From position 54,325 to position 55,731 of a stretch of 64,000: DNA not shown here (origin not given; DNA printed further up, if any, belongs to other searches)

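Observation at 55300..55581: RNase III carries a long basic Pro/Arg/Ser-rich tail partly encoded by two tandem 51-bp hairpin-forming repeats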

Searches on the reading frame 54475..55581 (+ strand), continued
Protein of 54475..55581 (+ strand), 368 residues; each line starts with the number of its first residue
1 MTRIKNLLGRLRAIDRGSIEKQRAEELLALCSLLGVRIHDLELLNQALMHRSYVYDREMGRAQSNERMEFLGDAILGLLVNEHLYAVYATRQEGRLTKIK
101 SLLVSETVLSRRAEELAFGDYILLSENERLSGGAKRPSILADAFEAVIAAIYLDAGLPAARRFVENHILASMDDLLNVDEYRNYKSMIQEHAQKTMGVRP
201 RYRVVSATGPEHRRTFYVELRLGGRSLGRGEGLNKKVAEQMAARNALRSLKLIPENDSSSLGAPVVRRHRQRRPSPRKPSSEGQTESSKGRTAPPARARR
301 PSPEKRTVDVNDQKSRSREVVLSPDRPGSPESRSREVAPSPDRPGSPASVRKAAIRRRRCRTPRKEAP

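Call 41: predict_structure(alignment_id=A1)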
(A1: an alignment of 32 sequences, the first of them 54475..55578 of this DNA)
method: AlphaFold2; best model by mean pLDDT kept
length: 368 residues; sequences in the alignment: 32
mean_pLDDT: 77.9   pTM: 0.60
mean pLDDT of the five models: 77.9, 77.3, 76.3, 75.5, 74.3
residues with pLDDT >= 90: 197; 70-90: 38; 50-70: 67; < 50: 66
segments of 3 or more residues with pLDDT < 50: 12-16, 259-272, 278-280, 312-319, 321-323, 325-327, 329-332, 348-361
pLDDT, mean of each block of 10 residues (from residue 1): 55 58 96 95 97 94 96 98 88 81 93 97 97 97 98 98 96 77 86 93 95 94 95 94 94 69 40 49 53 55 53 44 47 52 51 44 56
secondary structure, 60 per line:
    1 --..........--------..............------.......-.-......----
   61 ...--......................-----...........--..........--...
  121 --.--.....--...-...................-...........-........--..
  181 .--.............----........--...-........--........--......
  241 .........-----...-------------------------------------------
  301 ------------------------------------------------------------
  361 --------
elements in order: H3-12 H21-34 H41-47 H51-56 H66-87 H93-103 H106-115 H126-130 H137-155 H157-167 H169-176 H184-196 E201-208 E215-222 E225-232 H235-249
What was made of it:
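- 54595..54987 (+): RNase III catalytic domain (aa 41-171). The acidic residues E66, E69, D73, D142 and E145 are intact. Modelled with pLDDT >90 (call 41).
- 55024..55224 (+): dsRNA-binding domain (aa 184-250). The AlphaFold model shows the alpha-beta-beta-beta-alpha fold (H184-196, E201-208, E215-222, E225-232, H235-249) (call 41).
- On Class 1 bacterial RNase III (Rnc): The model shows the alpha-beta3-alpha fold (call 41).
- On In-frame coding tandem repeat in a disordered region: Disorder is predicted (call 41).
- Disorder: pLDDT is 40-56 with no secondary structure after about residue 255 (call 41).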

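Call 45: search_solved_structures(query=window:54475-55578:+, max_evalue=0.00001, show_alignments=1)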
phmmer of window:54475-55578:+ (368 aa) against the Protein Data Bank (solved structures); distinct sequences matched with E-value up to 0.00001: 53.
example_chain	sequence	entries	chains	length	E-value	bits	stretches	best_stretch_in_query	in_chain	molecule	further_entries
3n3w_A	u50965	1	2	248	2.1e-39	139.4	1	36-250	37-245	Ribonuclease III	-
1o0w_A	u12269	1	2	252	4.4e-38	135.1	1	34-250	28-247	Ribonuclease III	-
6v5b_A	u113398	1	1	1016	5.9e-37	131.4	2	30-250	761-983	Ribonuclease 3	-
6lxd_A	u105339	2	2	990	3.5e-36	128.8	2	30-251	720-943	Ribonuclease 3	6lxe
5b16_A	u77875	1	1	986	3.7e-36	128.8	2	30-251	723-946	Ribonuclease 3,DROSHA,Ribonuclease 3,DROSHA,Ribonuclease 3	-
6v5c_A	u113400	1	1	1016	4e-36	128.6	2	30-250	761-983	Ribonuclease 3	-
9asm_A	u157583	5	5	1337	1.3e-33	120.4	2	30-250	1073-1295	Isoform 4 of Drosha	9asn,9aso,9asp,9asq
2a11_A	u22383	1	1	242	5.8e-33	118.2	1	30-253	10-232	Ribonuclease III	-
7r97_A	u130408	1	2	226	1e-26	97.7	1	33-252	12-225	Ribonuclease 3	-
1yyk_A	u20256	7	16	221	2e-25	93.5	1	32-250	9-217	Ribonuclease III | Ribonuclease 3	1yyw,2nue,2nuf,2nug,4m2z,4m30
1yz9_A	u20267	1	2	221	5.2e-25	92.1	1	32-250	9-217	Ribonuclease III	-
1yyo_A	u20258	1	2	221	7.2e-25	91.6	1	32-250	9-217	Ribonuclease III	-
1rc7_A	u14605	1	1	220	8.2e-25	91.4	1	32-250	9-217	Ribonuclease III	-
2ez6_A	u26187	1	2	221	1e-24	91.2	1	32-250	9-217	Ribonuclease III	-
3o2r_A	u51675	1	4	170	1.2e-24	91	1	36-162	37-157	Ribonuclease III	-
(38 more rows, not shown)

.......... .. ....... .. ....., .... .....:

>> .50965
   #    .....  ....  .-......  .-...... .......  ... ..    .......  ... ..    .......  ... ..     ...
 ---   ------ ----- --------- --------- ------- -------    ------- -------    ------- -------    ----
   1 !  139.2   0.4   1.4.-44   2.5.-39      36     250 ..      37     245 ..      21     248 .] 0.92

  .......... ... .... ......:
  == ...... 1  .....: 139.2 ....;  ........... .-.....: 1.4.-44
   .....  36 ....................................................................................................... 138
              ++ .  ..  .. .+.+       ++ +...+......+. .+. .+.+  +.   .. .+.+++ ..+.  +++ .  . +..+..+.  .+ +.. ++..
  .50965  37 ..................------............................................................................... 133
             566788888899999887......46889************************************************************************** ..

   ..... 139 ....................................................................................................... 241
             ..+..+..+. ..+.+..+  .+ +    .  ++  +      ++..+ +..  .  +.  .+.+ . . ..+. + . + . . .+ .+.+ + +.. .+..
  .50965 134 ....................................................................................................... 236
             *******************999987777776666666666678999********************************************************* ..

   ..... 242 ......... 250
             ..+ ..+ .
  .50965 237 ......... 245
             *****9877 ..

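Call 54: find_encoding_contigs(protein=P0005, flank=2000, max_places=2)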
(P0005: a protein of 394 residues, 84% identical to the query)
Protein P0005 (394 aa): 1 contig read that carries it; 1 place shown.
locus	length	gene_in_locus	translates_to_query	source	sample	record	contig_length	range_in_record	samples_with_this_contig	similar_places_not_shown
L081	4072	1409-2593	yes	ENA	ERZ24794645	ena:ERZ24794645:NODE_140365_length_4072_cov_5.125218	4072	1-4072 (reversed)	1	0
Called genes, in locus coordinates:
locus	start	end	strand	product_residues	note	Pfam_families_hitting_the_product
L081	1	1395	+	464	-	?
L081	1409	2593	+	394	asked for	PF22935:RM44_endonuclase (weak), PF14622:Ribonucleas_3_3, PF00636:Ribonuclease_3, PF00035:dsrm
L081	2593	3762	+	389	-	PF02771:Acyl-CoA_dh_N, PF02770:Acyl-CoA_dh_M, PF00441:Acyl-CoA_dh_1, PF08028:Acyl-CoA_dh_2, PF22924:ACOX_C_alpha1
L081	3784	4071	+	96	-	?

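Call 55: find_encoding_contigs(protein=P0092, flank=2000, max_places=2)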
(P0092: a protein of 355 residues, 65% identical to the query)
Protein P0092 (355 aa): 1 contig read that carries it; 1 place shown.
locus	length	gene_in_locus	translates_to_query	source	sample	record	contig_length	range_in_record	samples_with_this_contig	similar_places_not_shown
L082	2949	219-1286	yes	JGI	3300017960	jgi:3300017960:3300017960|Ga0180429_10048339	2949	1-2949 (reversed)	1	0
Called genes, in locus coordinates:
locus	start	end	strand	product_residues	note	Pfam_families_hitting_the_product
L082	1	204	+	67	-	?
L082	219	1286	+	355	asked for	PF22935:RM44_endonuclase, PF14622:Ribonucleas_3_3, PF00636:Ribonuclease_3, PF00035:dsrm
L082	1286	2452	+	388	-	PF02771:Acyl-CoA_dh_N, PF02770:Acyl-CoA_dh_M, PF00441:Acyl-CoA_dh_1, PF22924:ACOX_C_alpha1 (weak), PF08028:Acyl-CoA_dh_2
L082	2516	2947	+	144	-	?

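Call 61: search_protein_families(library=pfam, proteins=[L011:4001-5872:+, L010:4001-4867:+], max_evalue=0.01)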
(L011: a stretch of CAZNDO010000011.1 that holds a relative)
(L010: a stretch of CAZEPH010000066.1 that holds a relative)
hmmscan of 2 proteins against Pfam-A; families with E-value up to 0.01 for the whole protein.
L011:4001-5872:+ (624 aa): 6 families
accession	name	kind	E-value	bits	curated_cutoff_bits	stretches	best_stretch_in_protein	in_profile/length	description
PF14622.11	Ribonucleas_3_3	-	4.8e-38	130.7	35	1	42-170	3-126/128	Ribonuclease-III-like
PF00636.31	Ribonuclease_3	-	2.7e-23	83.1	27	1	66-156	1-102/102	Ribonuclease III domain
PF00035.32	dsrm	-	2.1e-17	63.9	23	1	185-248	2-64/66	Double-stranded RNA binding motif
PF22935.1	RM44_endonuclase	-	8e-06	26.4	27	1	34-151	13-139/139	Large ribosomal subunit protein mL44, endonuclease domain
PF14709.13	DND1_DSRM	-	5.2e-05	23.9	25.7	1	185-224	4-43/80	double strand RNA binding domain from DEAD END PROTEIN 1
PF24995.1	DSRM_2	-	0.0064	17.4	27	0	215-248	42-75/79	dsRNA binding domain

L010:4001-4867:+ (289 aa): 4 families
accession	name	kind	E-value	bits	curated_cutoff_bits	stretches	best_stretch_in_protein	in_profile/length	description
PF14622.11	Ribonucleas_3_3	-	4.9e-38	130.6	35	1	10-139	3-127/128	Ribonuclease-III-like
PF00636.31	Ribonuclease_3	-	3e-25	89.4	27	1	34-124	1-102/102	Ribonuclease III domain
PF00035.32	dsrm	-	1.1e-17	64.8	23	1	152-218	1-66/66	Double-stranded RNA binding motif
PF22935.1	RM44_endonuclase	-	6.4e-07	30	27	1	8-119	19-139/139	Large ribosomal subunit protein mL44, endonuclease domain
